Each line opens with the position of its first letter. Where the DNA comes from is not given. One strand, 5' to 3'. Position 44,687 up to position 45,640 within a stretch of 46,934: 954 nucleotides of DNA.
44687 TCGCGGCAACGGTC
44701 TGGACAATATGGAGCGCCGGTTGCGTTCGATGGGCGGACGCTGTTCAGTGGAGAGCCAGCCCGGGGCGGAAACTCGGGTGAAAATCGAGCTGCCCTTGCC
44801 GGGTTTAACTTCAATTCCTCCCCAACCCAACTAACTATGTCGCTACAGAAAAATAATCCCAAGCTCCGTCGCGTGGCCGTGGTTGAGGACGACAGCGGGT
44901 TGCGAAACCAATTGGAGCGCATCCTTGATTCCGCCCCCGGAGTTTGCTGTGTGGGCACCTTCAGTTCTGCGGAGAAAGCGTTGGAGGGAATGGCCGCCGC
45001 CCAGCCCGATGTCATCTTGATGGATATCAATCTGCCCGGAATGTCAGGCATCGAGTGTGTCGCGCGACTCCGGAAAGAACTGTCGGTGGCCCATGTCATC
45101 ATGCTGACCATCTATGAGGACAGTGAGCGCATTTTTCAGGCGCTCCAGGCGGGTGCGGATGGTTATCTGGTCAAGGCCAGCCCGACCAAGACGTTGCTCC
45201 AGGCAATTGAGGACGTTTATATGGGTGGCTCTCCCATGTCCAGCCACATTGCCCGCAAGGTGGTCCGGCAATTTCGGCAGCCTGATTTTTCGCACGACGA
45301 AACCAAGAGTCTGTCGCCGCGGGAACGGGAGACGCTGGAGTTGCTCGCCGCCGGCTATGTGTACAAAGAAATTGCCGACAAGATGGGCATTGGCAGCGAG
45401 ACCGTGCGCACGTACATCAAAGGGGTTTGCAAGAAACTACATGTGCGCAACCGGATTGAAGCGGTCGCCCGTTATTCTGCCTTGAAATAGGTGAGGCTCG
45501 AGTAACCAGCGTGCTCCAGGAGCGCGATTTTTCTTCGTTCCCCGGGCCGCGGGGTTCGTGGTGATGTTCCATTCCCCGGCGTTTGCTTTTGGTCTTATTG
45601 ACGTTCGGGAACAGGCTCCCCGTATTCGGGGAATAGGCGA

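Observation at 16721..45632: Five copies of a 16-bp palindrome, TCCCC-N6-GGGGA, each at the head of a plus-strand transcription unit of the glycan island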

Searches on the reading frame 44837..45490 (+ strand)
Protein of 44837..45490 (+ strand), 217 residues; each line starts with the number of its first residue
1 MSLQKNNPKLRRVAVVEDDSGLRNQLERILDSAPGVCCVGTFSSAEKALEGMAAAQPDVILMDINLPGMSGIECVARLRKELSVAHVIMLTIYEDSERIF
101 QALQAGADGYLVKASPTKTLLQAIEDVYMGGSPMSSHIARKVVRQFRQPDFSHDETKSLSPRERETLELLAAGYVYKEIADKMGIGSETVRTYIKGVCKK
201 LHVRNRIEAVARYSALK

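Call 12: search_protein_families(library=pfam, proteins=[window:44837-45490:+])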
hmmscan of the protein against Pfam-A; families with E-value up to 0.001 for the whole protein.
window:44837-45490:+ (217 aa): 4 families
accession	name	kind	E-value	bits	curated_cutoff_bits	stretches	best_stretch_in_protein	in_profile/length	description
PF00072.30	Response_reg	-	1.1e-26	93.6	30.2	1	13-125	1-111/111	Response regulator receiver domain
PF00196.25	GerE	-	2.8e-15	56.1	23.5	1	157-210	1-54/57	Bacterial regulatory proteins, luxR family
PF08281.18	Sigma70_r4_2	-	1.5e-06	28.2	25.7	1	158-200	10-53/54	Sigma-70, region 4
PF04545.22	Sigma70_r4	-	1.5e-05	24.9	24.1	1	158-201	4-48/50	Sigma-70, region 4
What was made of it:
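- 44837..45490 (+): NarL/FixJ-family response regulator (receiver domain plus GerE-type HTH). It is the proposed binder of the palindrome. Pfam (call 12).
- On Target site of the NarL-family regulator at 44837-45490: Pfam finds Response_reg plus GerE (call 12).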

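Call 13: find_encoding_contigs(protein=window:44837-45490:+, flank=10000, max_places=6)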
Protein window:44837-45490:+ (217 aa): 1 contig read that carries it; 1 place shown.
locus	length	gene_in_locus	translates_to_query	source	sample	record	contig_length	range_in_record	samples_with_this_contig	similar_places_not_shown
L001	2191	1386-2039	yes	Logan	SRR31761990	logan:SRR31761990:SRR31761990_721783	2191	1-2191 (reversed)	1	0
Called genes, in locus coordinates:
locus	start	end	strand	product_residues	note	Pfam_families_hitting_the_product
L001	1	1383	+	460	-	?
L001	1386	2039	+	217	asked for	PF00072:Response_reg, PF08281:Sigma70_r4_2 (weak), PF00196:GerE, PF04545:Sigma70_r4 (faint)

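Call 18: find_homologous_proteins(query=window:44837-45490:+, max_evalue=1e-20)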
Query window:44837-45490:+ (217 aa): 7952 proteins with E <= 1e-20 among 8000 candidates; the best 120 are listed.
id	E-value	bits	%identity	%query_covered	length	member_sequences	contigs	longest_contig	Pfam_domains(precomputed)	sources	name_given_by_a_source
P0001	1.4e-135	467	100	100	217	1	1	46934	PF00196.26,PF04545.23,PF08281.19,PF00072.31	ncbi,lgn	ncbi:MAG: response regulator [Verrucomicrobiota bacterium]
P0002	2.5e-131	453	98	100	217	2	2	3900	PF00196.26,PF04545.23,PF08281.19,PF00072.31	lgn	-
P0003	8.3e-124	429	92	100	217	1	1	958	PF00196.26,PF04545.23,PF08281.19,PF00072.31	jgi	-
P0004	1.1e-123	428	92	100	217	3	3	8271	PF00196.26,PF04545.23,PF08281.19,PF00072.31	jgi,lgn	jgi:DNA-binding NarL/FixJ family response regulator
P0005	1.3e-123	428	92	100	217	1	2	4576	PF00196.26,PF04545.23,PF08281.19,PF00072.31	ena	-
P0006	3.0e-123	427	93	100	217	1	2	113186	PF00196.26,PF04545.23,PF08281.19,PF00072.31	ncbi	ncbi:MAG: response regulator transcription factor [Limisphaerales bacterium]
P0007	4.8e-123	426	92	100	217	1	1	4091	PF00196.26,PF04545.23,PF08281.19,PF00072.31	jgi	-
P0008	2.0e-121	421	89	100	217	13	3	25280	PF00196.26,PF04545.23,PF08281.19,PF00072.31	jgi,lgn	jgi:DNA-binding NarL/FixJ family response regulator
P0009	3.0e-120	417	89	100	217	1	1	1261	PF00196.26,PF04545.23,PF08281.19,PF00072.31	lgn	-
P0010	8.8e-120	416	89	100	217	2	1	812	PF00196.26,PF04545.23,PF08281.19,PF00072.31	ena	-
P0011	4.9e-119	413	88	100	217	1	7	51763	PF00196.26,PF04545.23,PF08281.19,PF00072.31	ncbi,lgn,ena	-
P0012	5.2e-119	413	89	100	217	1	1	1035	PF00196.26,PF04545.23,PF08281.19,PF00072.31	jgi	jgi:DNA-binding NarL/FixJ family response regulator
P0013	1.3e-117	409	90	100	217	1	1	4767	PF00196.26,PF08281.19,PF00072.31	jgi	jgi:DNA-binding NarL/FixJ family response regulator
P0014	5.2e-117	407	88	100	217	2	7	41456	PF00196.26,PF04545.23,PF08281.19,PF00072.31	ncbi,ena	-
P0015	6.5e-116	403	88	100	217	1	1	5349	PF00196.26,PF04545.23,PF08281.19,PF00072.31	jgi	jgi:DNA-binding NarL/FixJ family response regulator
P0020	3.8e-108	378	80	98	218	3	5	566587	PF00196.26,PF04545.23,PF08281.19,PF00072.31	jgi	jgi:DNA-binding NarL/FixJ family response regulator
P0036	1.8e-106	372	79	98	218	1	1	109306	PF00196.26,PF04545.23,PF08281.19,PF00072.31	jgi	jgi:DNA-binding NarL/FixJ family response regulator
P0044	9.2e-106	370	78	98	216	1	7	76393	PF00196.26,PF04545.23,PF08281.19,PF00072.31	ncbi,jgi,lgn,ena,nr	ncbi:MAG TPA: response regulator transcription factor [bacterium]|nr:response regulator transcriptio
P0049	1.1e-105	370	79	98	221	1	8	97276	PF00196.26,PF08281.19,PF00072.31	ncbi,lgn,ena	-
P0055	3.8e-105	368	77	98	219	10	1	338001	PF00196.26,PF04545.23,PF08281.19,PF00072.31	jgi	jgi:DNA-binding NarL/FixJ family response regulator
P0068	3.8e-104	365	78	98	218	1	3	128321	PF00196.26,PF04545.23,PF08281.19,PF00072.31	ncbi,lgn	-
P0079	3.8e-103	361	77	98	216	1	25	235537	PF00196.26,PF08281.19,PF00072.31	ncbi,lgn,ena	-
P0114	3.9e-96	339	71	98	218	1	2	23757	PF00196.26,PF04545.23,PF08281.19,PF00072.31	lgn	-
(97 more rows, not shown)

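Call 20: find_encoding_contigs(protein=P0006, flank=10000, max_places=3)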
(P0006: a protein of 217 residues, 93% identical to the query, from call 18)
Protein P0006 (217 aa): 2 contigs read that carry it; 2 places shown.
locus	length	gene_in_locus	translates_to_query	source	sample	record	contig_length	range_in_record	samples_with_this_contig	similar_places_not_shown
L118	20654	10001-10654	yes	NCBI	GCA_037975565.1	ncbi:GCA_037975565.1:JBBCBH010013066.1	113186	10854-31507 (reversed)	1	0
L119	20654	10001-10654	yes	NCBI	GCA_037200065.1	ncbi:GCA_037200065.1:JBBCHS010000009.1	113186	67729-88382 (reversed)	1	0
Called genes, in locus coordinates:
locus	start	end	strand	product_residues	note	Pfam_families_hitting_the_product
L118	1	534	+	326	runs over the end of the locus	-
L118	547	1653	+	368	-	PF00480:ROK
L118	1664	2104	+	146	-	-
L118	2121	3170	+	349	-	PF02057:Glyco_hydro_59 (weak)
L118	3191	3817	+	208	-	PF01301:Glyco_hydro_35, PF02449:Glyco_hydro_42 (weak)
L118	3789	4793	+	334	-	PF01301:Glyco_hydro_35, PF21317:BetaGal_ABD_1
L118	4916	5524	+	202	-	PF00754:F5_F8_type_C, PF22633:F5_F8_type_C_2 (weak)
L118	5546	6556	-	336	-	PF03009:GDPD, PF16387:DUF4996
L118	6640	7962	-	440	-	PF17167:Glyco_hydro_94, PF22422:MGH1-like_GH (weak)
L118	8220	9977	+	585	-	PF07730:HisKA_3, PF02518:HATPase_c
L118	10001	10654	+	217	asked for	PF00072:Response_reg, PF08281:Sigma70_r4_2 (weak), PF00196:GerE, PF04545:Sigma70_r4 (weak)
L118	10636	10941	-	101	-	-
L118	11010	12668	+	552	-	-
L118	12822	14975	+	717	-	-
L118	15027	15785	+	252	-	PF07963:N_methyl (weak), PF07596:SBP_bac_10 (faint)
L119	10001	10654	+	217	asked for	PF00072:Response_reg, PF08281:Sigma70_r4_2 (weak), PF00196:GerE, PF04545:Sigma70_r4 (weak)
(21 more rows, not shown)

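Call 21: find_encoding_contigs(protein=P0011, flank=10000, max_places=3)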
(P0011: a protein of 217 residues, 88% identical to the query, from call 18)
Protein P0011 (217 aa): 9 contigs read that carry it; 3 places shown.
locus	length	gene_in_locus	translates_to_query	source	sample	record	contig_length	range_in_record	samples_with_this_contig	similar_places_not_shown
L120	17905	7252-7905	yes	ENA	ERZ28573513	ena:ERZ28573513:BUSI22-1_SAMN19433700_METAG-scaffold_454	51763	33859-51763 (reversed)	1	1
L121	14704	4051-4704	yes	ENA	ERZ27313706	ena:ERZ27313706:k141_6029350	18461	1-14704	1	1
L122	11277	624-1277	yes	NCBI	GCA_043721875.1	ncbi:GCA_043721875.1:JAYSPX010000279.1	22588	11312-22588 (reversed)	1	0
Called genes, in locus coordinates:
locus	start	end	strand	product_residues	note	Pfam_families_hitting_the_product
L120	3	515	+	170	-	?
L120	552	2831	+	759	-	PF17678:Glyco_hydro_92N, PF07971:Glyco_hydro_92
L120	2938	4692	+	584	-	PF07730:HisKA_3 (weak), PF13581:HATPase_c_2 (weak), PF02518:HATPase_c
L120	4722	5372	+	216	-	PF00072:Response_reg, PF08281:Sigma70_r4_2, PF00196:GerE, PF04545:Sigma70_r4 (weak)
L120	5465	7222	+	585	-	PF07730:HisKA_3 (weak), PF02518:HATPase_c, PF13581:HATPase_c_2 (weak)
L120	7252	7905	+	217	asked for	PF00072:Response_reg, PF08281:Sigma70_r4_2, PF00196:GerE, PF04545:Sigma70_r4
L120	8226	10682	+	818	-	-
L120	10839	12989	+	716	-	-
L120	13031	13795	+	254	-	PF07963:N_methyl (weak)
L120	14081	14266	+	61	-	PF13224:DUF4032 (weak)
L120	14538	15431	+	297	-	PF01261:AP_endonuc_2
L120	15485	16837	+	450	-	PF00083:Sugar_tr, PF07690:MFS_1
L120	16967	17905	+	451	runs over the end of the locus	PF00884:Sulfatase, PF01663:Phosphodiest (faint), PF16347:SGSH_C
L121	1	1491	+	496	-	?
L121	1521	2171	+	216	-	PF00072:Response_reg, PF08281:Sigma70_r4_2, PF00196:GerE, PF04545:Sigma70_r4 (weak)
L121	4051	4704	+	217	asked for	PF00072:Response_reg, PF08281:Sigma70_r4_2, PF00196:GerE, PF04545:Sigma70_r4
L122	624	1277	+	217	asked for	PF00072:Response_reg, PF08281:Sigma70_r4_2, PF00196:GerE, PF04545:Sigma70_r4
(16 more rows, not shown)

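Call 24: find_encoding_contigs(protein=P0014, flank=10000, max_places=4)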
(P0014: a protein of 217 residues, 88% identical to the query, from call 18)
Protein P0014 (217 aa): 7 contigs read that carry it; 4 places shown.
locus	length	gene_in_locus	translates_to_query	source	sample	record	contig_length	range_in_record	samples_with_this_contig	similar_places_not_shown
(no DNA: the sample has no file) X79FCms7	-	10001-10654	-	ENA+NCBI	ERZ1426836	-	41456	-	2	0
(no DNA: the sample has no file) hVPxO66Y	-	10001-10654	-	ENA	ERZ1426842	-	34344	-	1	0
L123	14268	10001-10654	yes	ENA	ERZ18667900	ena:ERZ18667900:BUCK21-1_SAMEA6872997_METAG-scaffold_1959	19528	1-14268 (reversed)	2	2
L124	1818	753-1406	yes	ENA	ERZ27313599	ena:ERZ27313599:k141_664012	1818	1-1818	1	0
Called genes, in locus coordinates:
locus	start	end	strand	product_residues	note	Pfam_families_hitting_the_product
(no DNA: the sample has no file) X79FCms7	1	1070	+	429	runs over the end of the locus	PF16317:Glyco_hydro_99 (weak)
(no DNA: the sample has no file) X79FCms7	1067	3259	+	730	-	PF17678:Glyco_hydro_92N, PF07971:Glyco_hydro_92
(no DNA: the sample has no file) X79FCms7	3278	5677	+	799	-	-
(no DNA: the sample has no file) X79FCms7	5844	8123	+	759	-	PF17678:Glyco_hydro_92N, PF07971:Glyco_hydro_92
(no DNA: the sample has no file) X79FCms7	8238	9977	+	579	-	PF07730:HisKA_3 (weak), PF13581:HATPase_c_2 (weak), PF02518:HATPase_c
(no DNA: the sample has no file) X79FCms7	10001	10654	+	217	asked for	PF00072:Response_reg, PF08281:Sigma70_r4_2, PF00196:GerE, PF04545:Sigma70_r4 (weak)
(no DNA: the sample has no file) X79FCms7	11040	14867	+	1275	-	PF12951:PATR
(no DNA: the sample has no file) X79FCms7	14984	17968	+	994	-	PF16402:DUF5010, PF03422:CBM_6, PF18099:CBM_35_2, PF25490:DUF7910 (weak), PF00041:fn3 (weak), PF00754:F5_F8_type_C, PF22633:F5_F8_type_C_2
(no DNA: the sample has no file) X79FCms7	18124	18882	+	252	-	PF07963:N_methyl, PF07596:SBP_bac_10 (faint)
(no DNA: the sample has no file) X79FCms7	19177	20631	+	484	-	PF00884:Sulfatase, PF16347:SGSH_C (weak)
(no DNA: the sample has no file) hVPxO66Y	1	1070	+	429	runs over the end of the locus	PF16317:Glyco_hydro_99 (weak)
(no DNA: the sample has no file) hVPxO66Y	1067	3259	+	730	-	PF17678:Glyco_hydro_92N, PF07971:Glyco_hydro_92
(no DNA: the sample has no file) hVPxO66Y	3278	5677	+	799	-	-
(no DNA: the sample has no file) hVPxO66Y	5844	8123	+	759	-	PF17678:Glyco_hydro_92N, PF07971:Glyco_hydro_92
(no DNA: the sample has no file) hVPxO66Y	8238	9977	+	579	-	PF07730:HisKA_3 (weak), PF13581:HATPase_c_2 (weak), PF02518:HATPase_c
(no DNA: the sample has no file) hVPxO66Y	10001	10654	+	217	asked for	PF00072:Response_reg, PF08281:Sigma70_r4_2, PF00196:GerE, PF04545:Sigma70_r4 (weak)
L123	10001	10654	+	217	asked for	PF00072:Response_reg, PF08281:Sigma70_r4_2, PF00196:GerE, PF04545:Sigma70_r4 (weak)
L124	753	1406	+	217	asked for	PF00072:Response_reg, PF08281:Sigma70_r4_2, PF00196:GerE, PF04545:Sigma70_r4 (weak)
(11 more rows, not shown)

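Call 25: find_encoding_contigs(protein=P0020, flank=10000, max_places=4)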
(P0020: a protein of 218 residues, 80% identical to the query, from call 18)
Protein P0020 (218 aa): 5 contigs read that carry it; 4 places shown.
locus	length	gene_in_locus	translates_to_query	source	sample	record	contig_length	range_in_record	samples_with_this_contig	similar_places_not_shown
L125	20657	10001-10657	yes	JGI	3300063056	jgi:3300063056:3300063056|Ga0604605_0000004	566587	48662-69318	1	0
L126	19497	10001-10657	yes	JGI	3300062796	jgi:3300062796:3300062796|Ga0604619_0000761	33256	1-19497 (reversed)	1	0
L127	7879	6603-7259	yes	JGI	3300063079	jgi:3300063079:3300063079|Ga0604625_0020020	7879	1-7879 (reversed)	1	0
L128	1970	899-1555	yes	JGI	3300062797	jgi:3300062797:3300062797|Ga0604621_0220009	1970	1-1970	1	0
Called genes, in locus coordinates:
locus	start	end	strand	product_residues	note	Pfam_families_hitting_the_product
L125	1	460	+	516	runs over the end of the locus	PF12708:Pect-lyase_RHGA_epim, PF00295:Glyco_hydro_28, PF13229:Beta_helix (faint)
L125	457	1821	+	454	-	PF07690:MFS_1, PF03209:PUCC (weak)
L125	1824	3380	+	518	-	PF04616:Glyco_hydro_43, PF17851:GH43_C2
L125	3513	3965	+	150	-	PF02577:BFN_dom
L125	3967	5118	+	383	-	PF06144:DNA_pol3_delta (weak), PF21694:DNA_pol3_delta_C (faint)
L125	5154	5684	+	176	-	PF01740:STAS (weak), PF13466:STAS_2 (weak)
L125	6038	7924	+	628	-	PF03979:Sigma70_r1_1, PF00140:Sigma70_r1_2, PF04542:Sigma70_r2, PF04539:Sigma70_r3, PF04545:Sigma70_r4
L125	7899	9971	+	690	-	PF07730:HisKA_3 (faint), PF13581:HATPase_c_2 (weak), PF02518:HATPase_c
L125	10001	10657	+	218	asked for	PF00072:Response_reg, PF08281:Sigma70_r4_2 (weak), PF00196:GerE, PF04545:Sigma70_r4 (faint)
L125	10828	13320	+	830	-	-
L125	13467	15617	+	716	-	-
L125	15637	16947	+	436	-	PF16317:Glyco_hydro_99 (weak)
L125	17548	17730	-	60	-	-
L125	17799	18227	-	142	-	-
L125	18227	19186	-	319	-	PF20505:DUF6731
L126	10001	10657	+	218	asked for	PF00072:Response_reg, PF08281:Sigma70_r4_2 (weak), PF00196:GerE, PF04545:Sigma70_r4 (faint)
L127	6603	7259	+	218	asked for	PF00072:Response_reg, PF08281:Sigma70_r4_2 (weak), PF00196:GerE, PF04545:Sigma70_r4 (faint)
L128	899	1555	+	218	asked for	PF00072:Response_reg, PF08281:Sigma70_r4_2 (weak), PF00196:GerE, PF04545:Sigma70_r4 (faint)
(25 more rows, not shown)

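Call 26: find_encoding_contigs(protein=P0055, flank=10000, max_places=4)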
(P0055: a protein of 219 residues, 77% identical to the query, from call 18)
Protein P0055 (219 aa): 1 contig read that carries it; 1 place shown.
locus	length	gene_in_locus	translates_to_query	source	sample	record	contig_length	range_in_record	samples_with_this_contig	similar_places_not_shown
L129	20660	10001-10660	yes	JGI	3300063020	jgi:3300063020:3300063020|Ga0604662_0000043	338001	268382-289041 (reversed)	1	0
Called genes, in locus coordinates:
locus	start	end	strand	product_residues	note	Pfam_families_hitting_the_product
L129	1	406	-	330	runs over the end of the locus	-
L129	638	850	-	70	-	-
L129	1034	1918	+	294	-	PF08401:ArdcN, PF18818:MPTase-PolyVal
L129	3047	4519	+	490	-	PF07690:MFS_1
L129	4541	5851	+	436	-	PF16317:Glyco_hydro_99 (weak)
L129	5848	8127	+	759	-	PF17678:Glyco_hydro_92N, PF07971:Glyco_hydro_92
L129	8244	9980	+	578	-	PF07730:HisKA_3 (weak), PF13581:HATPase_c_2 (weak), PF02518:HATPase_c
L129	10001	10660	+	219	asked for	PF00072:Response_reg, PF08281:Sigma70_r4_2, PF00196:GerE, PF04545:Sigma70_r4 (faint)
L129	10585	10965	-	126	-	-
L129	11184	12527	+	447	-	PF16317:Glyco_hydro_99 (weak)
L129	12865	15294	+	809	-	-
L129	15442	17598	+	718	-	-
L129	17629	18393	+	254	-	PF07963:N_methyl (weak)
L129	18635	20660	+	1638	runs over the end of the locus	PF12708:Pect-lyase_RHGA_epim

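Call 28: find_encoding_contigs(protein=P0079, flank=10000, max_places=3)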
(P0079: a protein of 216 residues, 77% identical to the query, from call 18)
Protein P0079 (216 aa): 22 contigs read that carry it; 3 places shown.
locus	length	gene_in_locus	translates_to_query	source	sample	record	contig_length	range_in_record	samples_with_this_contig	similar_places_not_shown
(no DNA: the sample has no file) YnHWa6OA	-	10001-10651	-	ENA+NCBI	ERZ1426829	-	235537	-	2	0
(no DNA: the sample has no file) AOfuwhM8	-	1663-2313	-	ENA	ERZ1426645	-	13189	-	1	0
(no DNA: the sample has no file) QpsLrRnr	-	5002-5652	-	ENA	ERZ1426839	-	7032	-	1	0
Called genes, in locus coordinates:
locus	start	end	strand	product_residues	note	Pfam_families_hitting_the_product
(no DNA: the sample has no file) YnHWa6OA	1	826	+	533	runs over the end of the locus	PF00884:Sulfatase, PF01663:Phosphodiest (weak), PF16347:SGSH_C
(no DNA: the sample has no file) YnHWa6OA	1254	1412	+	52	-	-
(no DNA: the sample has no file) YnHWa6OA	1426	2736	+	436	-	PF16317:Glyco_hydro_99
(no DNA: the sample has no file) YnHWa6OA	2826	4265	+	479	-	PF00884:Sulfatase, PF01663:Phosphodiest (faint), PF16347:SGSH_C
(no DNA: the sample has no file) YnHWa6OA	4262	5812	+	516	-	PF00884:Sulfatase, PF01663:Phosphodiest (faint), PF16347:SGSH_C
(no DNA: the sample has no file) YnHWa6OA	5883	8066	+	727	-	PF17678:Glyco_hydro_92N, PF07971:Glyco_hydro_92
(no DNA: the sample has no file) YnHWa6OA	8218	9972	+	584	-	PF07730:HisKA_3 (faint), PF13581:HATPase_c_2 (weak), PF02518:HATPase_c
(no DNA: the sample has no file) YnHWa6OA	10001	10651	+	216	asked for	PF00072:Response_reg, PF08281:Sigma70_r4_2 (weak), PF00196:GerE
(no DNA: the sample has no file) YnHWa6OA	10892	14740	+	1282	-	PF12951:PATR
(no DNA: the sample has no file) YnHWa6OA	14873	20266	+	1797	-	PF12951:PATR, PF12218:End_N_terminal (faint), PF12951:PATR, PF12708:Pect-lyase_RHGA_epim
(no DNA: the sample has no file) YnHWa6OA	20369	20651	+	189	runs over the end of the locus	-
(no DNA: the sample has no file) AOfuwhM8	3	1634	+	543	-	?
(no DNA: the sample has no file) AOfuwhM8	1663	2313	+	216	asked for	PF00072:Response_reg, PF08281:Sigma70_r4_2 (weak), PF00196:GerE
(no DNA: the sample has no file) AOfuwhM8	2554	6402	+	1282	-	PF12951:PATR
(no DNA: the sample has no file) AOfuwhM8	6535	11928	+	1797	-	PF12951:PATR, PF12218:End_N_terminal (faint), PF12951:PATR, PF12708:Pect-lyase_RHGA_epim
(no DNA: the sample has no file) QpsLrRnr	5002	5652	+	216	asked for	PF00072:Response_reg, PF08281:Sigma70_r4_2 (weak), PF00196:GerE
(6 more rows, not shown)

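Call 29: find_encoding_contigs(protein=P0068, flank=10000, max_places=3)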
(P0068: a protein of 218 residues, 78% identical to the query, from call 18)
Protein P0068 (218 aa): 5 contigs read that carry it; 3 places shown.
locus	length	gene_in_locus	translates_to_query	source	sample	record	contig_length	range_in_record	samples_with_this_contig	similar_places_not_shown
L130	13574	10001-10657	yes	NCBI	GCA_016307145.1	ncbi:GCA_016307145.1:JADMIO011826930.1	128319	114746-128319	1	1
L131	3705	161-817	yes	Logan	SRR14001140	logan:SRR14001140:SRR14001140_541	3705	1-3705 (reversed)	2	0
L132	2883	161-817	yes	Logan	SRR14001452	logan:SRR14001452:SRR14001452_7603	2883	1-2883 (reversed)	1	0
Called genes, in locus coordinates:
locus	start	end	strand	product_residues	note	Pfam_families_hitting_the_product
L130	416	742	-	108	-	-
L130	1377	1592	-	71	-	-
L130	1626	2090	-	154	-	PF00072:Response_reg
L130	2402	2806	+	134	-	-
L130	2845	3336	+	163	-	PF03852:Vsr, PF04480:DUF559 (faint), PF18741:MTES_1575 (faint)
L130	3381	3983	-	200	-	-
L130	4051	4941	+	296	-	PF04228:Zn_peptidase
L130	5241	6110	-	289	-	-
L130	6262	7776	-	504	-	-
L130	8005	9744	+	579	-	PF07730:HisKA_3 (weak), PF13581:HATPase_c_2, PF02518:HATPase_c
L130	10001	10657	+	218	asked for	PF00072:Response_reg, PF08281:Sigma70_r4_2 (weak), PF00196:GerE, PF04545:Sigma70_r4 (faint)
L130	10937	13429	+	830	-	-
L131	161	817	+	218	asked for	PF00072:Response_reg, PF08281:Sigma70_r4_2 (weak), PF00196:GerE, PF04545:Sigma70_r4 (faint)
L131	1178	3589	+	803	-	-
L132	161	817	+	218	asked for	PF00072:Response_reg, PF08281:Sigma70_r4_2 (weak), PF00196:GerE, PF04545:Sigma70_r4 (faint)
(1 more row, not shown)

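Call 30: find_encoding_contigs(protein=P0036, flank=10000, max_places=3)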
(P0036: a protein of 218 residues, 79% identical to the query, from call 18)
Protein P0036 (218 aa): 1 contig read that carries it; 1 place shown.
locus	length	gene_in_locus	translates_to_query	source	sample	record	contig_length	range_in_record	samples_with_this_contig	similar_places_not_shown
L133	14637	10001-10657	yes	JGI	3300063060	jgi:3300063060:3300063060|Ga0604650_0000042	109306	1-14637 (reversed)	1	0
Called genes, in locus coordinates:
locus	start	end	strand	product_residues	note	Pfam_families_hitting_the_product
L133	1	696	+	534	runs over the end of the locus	PF00672:HAMP, PF00512:HisKA, PF02518:HATPase_c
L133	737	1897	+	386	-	PF01408:GFO_IDH_MocA, PF22725:GFO_IDH_MocA_C3, PF02894:GFO_IDH_MocA_C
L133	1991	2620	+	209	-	PF00398:RrnaAD (weak), PF10017:Methyltransf_33 (faint), PF08241:Methyltransf_11 (weak), PF13649:Methyltransf_25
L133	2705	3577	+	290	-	PF01261:AP_endonuc_2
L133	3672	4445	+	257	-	-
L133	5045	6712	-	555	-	PF12708:Pect-lyase_RHGA_epim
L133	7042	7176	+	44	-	-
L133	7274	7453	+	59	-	-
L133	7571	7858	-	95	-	PF00196:GerE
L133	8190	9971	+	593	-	PF07730:HisKA_3 (faint), PF13581:HATPase_c_2 (weak), PF02518:HATPase_c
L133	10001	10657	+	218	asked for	PF00072:Response_reg, PF08281:Sigma70_r4_2 (weak), PF00196:GerE, PF04545:Sigma70_r4 (faint)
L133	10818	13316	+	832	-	-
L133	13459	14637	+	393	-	?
